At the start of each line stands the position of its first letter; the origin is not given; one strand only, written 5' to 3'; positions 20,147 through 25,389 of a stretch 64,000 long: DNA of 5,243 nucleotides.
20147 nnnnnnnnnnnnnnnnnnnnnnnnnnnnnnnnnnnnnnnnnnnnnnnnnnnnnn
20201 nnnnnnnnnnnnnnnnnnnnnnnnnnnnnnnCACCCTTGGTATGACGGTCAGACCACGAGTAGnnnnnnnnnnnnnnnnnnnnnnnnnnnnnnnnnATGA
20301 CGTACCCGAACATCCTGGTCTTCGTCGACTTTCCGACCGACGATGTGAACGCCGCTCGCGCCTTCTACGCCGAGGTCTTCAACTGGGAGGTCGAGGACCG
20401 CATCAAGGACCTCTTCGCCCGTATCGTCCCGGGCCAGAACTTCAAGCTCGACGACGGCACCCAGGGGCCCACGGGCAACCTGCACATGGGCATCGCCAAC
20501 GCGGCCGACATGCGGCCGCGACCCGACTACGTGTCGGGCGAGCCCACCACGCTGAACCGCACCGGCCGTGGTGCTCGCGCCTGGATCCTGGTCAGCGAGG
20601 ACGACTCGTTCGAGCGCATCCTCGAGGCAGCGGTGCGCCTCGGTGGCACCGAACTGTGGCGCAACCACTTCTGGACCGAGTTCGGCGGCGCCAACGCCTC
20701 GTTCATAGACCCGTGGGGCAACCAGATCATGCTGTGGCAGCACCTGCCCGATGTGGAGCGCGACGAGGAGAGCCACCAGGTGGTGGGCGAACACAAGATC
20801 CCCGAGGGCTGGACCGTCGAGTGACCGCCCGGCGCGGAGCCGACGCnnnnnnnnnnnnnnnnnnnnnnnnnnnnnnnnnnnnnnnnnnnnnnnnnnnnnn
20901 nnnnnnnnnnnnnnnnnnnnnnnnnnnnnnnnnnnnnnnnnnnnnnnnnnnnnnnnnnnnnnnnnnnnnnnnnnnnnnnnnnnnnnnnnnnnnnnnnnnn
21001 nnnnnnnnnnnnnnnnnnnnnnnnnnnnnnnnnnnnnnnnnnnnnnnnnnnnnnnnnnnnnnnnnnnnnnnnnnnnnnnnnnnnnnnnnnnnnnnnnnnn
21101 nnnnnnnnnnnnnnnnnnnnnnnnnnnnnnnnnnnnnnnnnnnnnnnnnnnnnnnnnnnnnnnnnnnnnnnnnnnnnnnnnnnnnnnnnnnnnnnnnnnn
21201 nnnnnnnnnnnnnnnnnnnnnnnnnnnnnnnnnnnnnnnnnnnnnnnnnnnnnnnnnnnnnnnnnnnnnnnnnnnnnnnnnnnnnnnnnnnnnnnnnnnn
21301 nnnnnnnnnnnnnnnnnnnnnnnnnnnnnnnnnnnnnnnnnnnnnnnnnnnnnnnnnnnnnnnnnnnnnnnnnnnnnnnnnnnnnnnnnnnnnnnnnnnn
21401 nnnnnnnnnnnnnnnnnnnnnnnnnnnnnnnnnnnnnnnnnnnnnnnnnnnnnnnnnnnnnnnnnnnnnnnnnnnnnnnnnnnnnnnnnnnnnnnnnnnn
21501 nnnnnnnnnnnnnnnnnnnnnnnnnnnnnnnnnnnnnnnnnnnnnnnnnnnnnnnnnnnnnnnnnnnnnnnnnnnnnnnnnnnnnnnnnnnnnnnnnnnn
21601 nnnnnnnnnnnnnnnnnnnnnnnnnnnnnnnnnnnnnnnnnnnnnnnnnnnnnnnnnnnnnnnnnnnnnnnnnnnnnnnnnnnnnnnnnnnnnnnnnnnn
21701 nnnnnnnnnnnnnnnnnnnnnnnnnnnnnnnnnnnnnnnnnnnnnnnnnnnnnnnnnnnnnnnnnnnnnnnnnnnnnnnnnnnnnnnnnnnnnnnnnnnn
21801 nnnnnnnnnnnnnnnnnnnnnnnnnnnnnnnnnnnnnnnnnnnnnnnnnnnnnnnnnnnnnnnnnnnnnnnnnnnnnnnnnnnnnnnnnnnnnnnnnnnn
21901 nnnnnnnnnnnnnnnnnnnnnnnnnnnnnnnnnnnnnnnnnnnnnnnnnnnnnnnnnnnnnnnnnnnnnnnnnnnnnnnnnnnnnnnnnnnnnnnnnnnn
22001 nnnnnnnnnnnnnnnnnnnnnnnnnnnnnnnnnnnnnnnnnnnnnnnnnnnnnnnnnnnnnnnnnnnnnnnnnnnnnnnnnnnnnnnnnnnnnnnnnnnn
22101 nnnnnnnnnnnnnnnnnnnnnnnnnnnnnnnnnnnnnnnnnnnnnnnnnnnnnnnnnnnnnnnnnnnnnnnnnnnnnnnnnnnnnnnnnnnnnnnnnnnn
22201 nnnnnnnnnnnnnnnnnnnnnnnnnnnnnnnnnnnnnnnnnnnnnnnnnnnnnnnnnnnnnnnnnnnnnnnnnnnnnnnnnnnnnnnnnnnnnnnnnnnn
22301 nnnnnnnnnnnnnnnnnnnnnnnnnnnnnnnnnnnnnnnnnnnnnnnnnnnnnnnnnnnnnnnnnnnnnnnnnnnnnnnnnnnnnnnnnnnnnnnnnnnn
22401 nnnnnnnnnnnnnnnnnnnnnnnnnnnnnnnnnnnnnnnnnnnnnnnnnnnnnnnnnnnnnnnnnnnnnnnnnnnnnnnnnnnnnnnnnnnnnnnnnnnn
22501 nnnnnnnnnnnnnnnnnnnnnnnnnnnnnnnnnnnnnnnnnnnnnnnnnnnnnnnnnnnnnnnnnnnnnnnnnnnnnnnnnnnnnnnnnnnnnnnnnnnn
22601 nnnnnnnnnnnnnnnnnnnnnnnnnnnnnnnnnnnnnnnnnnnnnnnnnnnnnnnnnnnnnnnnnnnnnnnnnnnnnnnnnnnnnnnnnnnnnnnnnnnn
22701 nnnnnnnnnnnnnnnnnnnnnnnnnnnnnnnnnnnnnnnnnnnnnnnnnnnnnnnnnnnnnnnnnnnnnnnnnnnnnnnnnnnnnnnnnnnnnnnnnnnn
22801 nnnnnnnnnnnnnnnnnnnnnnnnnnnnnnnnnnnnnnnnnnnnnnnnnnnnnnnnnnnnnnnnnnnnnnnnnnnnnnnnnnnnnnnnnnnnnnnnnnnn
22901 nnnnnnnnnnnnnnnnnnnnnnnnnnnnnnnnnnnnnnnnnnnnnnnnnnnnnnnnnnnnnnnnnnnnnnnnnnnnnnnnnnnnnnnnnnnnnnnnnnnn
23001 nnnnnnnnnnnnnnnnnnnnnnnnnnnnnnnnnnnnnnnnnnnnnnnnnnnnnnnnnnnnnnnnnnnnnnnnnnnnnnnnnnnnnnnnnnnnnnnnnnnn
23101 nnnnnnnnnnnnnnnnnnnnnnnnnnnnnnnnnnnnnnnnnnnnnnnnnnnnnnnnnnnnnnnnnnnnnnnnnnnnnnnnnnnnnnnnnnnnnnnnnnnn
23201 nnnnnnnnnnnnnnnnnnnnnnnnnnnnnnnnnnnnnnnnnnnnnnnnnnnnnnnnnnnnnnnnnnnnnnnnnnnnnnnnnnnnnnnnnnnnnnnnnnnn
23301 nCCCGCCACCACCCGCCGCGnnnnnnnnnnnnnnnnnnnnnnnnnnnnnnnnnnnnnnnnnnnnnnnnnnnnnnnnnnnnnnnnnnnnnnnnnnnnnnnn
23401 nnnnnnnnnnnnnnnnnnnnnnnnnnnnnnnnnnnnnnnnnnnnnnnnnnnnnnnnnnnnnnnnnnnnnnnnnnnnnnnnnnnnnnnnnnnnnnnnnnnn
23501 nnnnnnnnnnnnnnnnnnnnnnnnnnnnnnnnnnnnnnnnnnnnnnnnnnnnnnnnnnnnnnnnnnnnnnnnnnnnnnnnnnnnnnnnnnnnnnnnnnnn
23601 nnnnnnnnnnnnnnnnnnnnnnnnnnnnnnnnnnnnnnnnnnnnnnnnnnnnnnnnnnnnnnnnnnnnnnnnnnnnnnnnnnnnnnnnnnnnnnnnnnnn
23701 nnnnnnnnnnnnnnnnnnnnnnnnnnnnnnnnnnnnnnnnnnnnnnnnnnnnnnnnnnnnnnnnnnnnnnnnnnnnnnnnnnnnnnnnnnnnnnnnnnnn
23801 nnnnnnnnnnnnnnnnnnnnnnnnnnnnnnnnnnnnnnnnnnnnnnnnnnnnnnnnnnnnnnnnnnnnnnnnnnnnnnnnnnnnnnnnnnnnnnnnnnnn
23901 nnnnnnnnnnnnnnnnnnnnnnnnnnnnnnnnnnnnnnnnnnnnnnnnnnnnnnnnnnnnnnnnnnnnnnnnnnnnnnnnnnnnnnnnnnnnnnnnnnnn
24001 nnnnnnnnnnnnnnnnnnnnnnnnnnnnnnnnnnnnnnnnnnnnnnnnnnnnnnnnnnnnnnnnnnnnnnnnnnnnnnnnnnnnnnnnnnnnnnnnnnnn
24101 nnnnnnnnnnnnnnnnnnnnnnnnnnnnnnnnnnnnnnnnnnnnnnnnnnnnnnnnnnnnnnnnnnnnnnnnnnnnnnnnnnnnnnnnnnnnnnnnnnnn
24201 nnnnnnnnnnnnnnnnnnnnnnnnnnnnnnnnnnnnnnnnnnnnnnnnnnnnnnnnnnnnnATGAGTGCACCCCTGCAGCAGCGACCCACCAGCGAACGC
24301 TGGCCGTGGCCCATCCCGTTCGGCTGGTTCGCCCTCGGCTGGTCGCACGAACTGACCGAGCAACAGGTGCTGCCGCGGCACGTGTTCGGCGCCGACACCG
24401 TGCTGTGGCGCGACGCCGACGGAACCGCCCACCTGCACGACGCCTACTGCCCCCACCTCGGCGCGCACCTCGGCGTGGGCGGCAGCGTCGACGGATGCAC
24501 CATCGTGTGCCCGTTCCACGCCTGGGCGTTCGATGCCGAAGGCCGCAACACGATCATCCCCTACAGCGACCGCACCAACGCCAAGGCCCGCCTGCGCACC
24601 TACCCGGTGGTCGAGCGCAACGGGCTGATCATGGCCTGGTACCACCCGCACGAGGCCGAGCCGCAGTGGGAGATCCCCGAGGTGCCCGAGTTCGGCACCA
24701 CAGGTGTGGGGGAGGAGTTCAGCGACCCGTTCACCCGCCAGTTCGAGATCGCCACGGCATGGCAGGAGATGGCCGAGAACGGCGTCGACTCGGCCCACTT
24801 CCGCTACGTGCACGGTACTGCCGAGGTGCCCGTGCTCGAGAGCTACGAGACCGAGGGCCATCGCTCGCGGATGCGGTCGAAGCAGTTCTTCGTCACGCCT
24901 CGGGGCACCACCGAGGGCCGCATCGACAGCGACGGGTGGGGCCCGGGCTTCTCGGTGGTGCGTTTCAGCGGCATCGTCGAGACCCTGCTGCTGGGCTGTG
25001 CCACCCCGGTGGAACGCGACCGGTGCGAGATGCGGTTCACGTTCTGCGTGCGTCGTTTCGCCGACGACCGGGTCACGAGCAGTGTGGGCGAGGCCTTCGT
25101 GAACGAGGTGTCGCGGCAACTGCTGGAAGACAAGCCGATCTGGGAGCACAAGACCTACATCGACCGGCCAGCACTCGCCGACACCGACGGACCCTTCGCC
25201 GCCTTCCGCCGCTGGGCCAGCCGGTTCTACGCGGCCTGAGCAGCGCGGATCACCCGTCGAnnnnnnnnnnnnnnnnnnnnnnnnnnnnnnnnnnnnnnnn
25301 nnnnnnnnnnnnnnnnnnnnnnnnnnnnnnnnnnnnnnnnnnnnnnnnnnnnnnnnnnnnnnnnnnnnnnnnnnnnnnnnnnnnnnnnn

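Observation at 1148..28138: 27-kb catabolic island for N-methylated and quaternary amines combining three demethylation chemistries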

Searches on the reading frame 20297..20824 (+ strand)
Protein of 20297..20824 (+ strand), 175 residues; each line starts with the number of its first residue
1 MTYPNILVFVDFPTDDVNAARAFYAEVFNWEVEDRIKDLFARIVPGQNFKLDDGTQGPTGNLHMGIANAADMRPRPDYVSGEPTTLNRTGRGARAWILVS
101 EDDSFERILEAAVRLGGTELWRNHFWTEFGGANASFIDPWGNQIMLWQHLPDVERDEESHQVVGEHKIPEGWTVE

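Call 6: search_protein_families(library=pfam, proteins=[window:20297-20824:+], max_evalue=0.001)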
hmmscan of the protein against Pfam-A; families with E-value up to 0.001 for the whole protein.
window:20297-20824:+ (175 aa): 3 families
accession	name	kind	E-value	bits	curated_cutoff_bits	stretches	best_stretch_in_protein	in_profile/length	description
PF18029.7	Glyoxalase_6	-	7.8e-06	26.9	23.6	1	8-145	2-104/106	Glyoxalase-like domain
PF00903.31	Glyoxalase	-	1.5e-05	25.8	20.6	1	10-146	5-121/121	Glyoxalase/Bleomycin resistance protein/Dioxygenase superfamily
PF22677.2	Ble-like_N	-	7.3e-05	22.9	24.5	1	7-34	2-29/41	Bleomycin resistance protein-like N-terminal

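Call 32: search_protein_families(library=ncbifam, proteins=[window:20297-20824:+], max_evalue=0.001)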
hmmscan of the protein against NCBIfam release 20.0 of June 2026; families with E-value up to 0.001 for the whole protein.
window:20297-20824:+ (175 aa): 0 families

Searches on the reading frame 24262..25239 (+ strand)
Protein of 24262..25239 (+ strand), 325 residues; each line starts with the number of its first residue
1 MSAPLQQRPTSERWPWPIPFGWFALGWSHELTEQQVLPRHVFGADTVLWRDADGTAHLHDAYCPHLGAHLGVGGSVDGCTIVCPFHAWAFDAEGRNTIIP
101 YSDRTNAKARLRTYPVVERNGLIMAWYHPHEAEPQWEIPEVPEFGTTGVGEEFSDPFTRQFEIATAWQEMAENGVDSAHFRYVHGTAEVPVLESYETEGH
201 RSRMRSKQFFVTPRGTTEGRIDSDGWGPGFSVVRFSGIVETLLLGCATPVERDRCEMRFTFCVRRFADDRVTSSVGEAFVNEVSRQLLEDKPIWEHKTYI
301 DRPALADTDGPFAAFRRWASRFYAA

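Call 7: search_protein_families(library=pfam, proteins=[window:24262-25239:+], max_evalue=0.001)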
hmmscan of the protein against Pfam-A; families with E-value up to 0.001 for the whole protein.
window:24262-25239:+ (325 aa): 3 families
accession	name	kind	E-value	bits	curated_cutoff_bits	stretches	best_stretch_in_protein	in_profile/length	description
PF19298.5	KshA_C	-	5.7e-36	125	23.3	1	126-323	2-207/207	3-Ketosteroid 9alpha-hydroxylase C-terminal domain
PF00355.32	Rieske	-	2.1e-17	63.2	20.3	1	22-113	2-86/88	Rieske [2Fe-2S] domain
PF19112.6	VanA_C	-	4e-05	24.3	23.5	0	164-186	2-24/193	Vanillate O-demethylase oxygenase C-terminal domain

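Call 33: search_protein_families(library=ncbifam, proteins=[window:24262-25239:+], max_evalue=0.001)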
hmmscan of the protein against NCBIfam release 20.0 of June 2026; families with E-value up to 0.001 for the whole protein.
window:24262-25239:+ (325 aa): 6 families
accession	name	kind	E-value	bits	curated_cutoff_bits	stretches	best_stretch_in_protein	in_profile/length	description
NF052579.1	BetMthstMoxSdmAMthl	equivalog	6.9e-15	54.9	600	1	22-187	18-181/351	4beta-methylsterol monooxygenase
TIGR03228.1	anthran_1_2_A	equivalog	2.5e-05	23.2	671.9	1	47-96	65-114/438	anthranilate 1,2-dioxygenase large subunit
TIGR02377.1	MocE_fam_FeS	subfamily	0.00013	21.9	136.15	1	42-121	22-95/101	MocE family 2Fe-2S type ferredoxin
NF041683.1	ant_diox_AndAb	equivalog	0.00023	21.3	150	1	22-103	2-82/100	anthranilate 1,2-dioxygenase ferredoxin subunit AndAb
NF007422.0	PRK09965.1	equivalog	0.00027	20.9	113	1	53-124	32-97/106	bifunctional 3-phenylpropionate/cinnamic acid dioxygenase ferredoxin subunit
NF058607.1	GlBtMonoOxGbcA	equivalog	0.00049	18.6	670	1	40-95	75-130/420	glycine betaine monooxygenase oxygenase subunit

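Call 49: search_solved_structures(query=window:24262-25239:+, max_evalue=0.00001)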
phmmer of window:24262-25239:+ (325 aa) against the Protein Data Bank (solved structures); distinct sequences matched with E-value up to 0.00001: 21.
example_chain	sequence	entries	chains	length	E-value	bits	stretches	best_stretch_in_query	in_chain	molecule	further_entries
4qdf_B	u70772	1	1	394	6.4e-41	143.9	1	18-324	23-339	3-ketosteroid 9alpha-hydroxylase oxygenase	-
4qdc_A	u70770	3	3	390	1.2e-38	136.4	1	17-324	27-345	3-ketosteroid 9alpha-hydroxylase oxygenase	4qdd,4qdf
2zyl_A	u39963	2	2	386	4e-38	134.7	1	18-324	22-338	POSSIBLE OXIDOREDUCTASE | 3-ketosteroid-9-alpha-monooxygenase oxygenase subunit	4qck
7qwt_A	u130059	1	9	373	1.2e-16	64.1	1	21-186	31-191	Rieske (2Fe-2S) domain protein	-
6wnc_A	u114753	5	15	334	1.5e-15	60.5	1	22-185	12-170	SxtDIOX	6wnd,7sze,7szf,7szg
6wn3_A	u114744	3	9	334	6.6e-15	58.3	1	36-227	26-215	SxtT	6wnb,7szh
9ina_A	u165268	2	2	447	3e-14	56.2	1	40-185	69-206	Rieske (2Fe-2S) domain protein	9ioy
7fhr_A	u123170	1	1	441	3.5e-14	55.9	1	37-187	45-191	Putative Phthalate 4,5-dioxygenase, subunit alpha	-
7fjl_A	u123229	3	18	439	9.9e-13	51.2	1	39-191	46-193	Rieske (2Fe-2S) domain protein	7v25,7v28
3gb4_A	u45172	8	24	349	2.4e-11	46.6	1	21-189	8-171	DdmC | Dicamba O-demethylase, oxygenase component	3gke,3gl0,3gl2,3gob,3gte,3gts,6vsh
1z01_A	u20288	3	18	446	6.2e-07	32.1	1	15-139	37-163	2-oxo-1,2-dihydroquinoline 8-monooxygenase, oxygenase component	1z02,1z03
6icp_A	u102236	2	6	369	8.6e-07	31.6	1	60-186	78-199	Methylxanthine N1-demethylase NdmA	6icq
6ick_A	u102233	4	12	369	1.6e-06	30.8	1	60-186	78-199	Methylxanthine N1-demethylase NdmA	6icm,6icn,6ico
4nbc_A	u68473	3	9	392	7e-06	28.6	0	22-185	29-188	Terminal oxygenase component of carbazole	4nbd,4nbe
4nbg_A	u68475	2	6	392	7.4e-06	28.5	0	22-185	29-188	Terminal oxygenase component of carbazole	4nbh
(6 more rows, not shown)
